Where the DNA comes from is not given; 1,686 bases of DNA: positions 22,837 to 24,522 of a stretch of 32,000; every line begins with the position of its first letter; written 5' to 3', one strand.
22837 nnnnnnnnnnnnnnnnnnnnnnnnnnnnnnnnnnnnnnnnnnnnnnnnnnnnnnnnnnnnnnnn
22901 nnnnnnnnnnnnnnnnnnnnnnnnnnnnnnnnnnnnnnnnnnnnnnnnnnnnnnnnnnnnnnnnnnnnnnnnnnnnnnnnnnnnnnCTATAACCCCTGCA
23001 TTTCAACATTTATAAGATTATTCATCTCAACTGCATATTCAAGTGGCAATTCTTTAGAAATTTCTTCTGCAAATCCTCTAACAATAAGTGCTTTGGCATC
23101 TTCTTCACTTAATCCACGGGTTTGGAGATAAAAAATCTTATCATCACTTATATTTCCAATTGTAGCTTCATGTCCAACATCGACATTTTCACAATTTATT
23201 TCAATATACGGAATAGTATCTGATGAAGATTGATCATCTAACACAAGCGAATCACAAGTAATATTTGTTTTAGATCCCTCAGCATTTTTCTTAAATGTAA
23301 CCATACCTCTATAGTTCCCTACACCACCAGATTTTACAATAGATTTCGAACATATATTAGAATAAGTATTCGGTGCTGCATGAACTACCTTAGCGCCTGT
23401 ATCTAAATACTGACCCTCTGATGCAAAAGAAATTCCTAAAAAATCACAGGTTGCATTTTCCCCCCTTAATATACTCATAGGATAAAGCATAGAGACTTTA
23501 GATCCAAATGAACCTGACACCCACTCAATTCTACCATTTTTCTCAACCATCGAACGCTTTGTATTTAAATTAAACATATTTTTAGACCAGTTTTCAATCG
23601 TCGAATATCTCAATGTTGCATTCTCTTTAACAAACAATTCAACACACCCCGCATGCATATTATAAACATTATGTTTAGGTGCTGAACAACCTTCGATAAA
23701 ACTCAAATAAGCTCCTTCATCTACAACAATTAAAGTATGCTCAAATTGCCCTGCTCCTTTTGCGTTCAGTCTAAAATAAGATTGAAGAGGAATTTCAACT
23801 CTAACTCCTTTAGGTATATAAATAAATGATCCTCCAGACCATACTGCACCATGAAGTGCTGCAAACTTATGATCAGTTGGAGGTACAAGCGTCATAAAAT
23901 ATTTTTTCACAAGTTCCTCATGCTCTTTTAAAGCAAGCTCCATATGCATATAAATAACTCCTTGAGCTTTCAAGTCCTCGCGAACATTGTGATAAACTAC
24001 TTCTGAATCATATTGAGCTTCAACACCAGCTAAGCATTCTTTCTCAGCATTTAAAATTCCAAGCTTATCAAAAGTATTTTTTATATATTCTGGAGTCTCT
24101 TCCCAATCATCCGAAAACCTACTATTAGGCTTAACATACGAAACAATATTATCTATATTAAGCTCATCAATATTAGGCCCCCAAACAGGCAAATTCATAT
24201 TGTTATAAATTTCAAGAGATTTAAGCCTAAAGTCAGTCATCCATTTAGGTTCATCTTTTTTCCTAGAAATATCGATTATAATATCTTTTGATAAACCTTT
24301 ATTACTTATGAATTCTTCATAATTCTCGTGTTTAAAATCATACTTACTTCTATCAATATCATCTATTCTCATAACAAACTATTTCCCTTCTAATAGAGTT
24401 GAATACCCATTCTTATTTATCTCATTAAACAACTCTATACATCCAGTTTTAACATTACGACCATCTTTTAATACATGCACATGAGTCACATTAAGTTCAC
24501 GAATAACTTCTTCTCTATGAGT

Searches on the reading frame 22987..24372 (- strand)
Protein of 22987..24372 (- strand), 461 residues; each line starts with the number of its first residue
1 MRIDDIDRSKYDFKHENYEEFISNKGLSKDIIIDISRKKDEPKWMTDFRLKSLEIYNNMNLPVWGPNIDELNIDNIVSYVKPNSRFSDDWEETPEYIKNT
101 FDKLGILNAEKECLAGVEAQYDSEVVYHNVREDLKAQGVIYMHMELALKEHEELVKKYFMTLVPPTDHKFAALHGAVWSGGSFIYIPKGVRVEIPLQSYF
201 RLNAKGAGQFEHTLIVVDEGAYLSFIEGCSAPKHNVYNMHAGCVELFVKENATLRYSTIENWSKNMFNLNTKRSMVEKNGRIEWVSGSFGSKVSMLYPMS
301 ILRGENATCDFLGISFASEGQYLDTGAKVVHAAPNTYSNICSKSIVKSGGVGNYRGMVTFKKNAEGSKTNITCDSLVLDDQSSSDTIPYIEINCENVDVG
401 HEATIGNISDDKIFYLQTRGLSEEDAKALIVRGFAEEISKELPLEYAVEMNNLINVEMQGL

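Call 71: search_protein_families(library=pfam, proteins=[window:22987-24372:-], max_evalue=0.00001)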
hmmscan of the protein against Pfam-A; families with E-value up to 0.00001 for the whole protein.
window:22987-24372:- (461 aa): 2 families
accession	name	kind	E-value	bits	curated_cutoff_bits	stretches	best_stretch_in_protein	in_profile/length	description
PF01458.23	SUFBD_core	-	2e-83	279.9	27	1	200-434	1-232/232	SUF system FeS cluster assembly, SufBD core domain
PF19295.5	SufBD_N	-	2.5e-08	34.2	23.5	1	131-197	104-171/172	SufBD protein N-terminal region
